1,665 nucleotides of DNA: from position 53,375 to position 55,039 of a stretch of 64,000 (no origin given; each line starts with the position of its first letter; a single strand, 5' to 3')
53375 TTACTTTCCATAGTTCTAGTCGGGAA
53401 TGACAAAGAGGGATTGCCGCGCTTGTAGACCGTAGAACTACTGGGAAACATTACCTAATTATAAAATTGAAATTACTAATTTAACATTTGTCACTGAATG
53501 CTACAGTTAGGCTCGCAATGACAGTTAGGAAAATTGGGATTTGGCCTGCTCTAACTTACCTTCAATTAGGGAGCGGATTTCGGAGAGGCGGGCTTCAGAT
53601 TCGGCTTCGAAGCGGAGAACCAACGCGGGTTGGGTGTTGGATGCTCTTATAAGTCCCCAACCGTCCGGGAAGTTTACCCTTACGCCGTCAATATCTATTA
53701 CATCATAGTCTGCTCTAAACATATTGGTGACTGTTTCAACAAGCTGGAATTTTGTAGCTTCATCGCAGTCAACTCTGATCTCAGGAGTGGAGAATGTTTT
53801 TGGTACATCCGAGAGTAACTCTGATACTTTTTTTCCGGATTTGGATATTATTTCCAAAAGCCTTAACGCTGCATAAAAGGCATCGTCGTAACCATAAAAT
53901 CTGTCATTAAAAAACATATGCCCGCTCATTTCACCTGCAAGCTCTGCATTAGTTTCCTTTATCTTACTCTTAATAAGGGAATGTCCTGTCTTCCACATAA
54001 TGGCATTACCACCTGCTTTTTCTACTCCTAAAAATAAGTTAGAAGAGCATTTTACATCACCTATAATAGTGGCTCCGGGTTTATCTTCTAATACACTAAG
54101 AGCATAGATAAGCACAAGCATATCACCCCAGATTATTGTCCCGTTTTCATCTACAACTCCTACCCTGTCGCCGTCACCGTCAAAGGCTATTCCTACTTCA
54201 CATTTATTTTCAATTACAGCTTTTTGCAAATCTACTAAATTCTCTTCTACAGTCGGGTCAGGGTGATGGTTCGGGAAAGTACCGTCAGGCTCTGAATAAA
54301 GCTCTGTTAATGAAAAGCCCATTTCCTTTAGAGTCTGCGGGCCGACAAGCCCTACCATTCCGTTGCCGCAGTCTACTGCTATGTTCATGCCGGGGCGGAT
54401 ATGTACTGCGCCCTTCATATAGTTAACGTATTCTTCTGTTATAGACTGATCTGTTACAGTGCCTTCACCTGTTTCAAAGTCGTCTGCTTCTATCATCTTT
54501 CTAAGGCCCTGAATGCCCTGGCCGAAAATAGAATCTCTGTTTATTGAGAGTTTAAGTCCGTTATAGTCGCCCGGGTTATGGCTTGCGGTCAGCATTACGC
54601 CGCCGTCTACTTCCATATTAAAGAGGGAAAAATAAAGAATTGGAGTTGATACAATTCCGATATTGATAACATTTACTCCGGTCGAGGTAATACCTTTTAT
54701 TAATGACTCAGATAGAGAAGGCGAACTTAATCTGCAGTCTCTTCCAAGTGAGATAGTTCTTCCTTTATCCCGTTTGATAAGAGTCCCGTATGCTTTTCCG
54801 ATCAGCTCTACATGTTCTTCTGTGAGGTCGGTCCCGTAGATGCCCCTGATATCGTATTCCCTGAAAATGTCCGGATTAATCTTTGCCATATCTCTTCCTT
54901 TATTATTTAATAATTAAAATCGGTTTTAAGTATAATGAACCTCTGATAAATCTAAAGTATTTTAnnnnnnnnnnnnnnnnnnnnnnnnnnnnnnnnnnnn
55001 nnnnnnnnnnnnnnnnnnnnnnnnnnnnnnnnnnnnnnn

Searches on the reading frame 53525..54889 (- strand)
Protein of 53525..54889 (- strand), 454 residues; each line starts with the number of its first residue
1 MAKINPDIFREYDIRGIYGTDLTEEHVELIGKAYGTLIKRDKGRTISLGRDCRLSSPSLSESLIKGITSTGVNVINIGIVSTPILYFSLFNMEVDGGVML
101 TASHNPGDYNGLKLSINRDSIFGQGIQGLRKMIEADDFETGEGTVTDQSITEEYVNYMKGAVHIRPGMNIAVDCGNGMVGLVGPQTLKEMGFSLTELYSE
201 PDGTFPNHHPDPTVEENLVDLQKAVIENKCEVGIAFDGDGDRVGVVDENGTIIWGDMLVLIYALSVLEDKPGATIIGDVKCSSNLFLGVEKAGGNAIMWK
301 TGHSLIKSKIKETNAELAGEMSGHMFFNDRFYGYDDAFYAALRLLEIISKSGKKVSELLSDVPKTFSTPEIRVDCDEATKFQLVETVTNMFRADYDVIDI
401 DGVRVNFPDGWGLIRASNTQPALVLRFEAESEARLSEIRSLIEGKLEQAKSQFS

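Call 8: search_protein_families(library=pfam, proteins=[window:53525-54889:-])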
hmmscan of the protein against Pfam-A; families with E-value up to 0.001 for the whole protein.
window:53525-54889:- (454 aa): 4 families
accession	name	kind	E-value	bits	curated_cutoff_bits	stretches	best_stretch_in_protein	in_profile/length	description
PF02878.22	PGM_PMM_I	-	2.4e-35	121.6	22.5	1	8-118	3-115/138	Phosphoglucomutase/phosphomannomutase, alpha/beta/alpha domain I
PF02880.22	PGM_PMM_III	-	3.9e-26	91.9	20.7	1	255-365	2-114/115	Phosphoglucomutase/phosphomannomutase, alpha/beta/alpha domain III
PF02879.22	PGM_PMM_II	-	9.9e-25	87.5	29.3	1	153-250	2-103/103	Phosphoglucomutase/phosphomannomutase, alpha/beta/alpha domain II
PF00408.26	PGM_PMM_IV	-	1.5e-13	51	23.1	1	370-440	1-63/68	Phosphoglucomutase/phosphomannomutase, C-terminal domain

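Call 15: find_encoding_contigs(protein=window:53525-54889:-, flank=10000, max_places=4)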
Protein window:53525-54889:- (454 aa): no gene with exactly this product is on record in the collection.
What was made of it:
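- Tried and rejected: An exact-protein look-up of the window's phosphoglucomutase gene found nothing on record (call 15).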
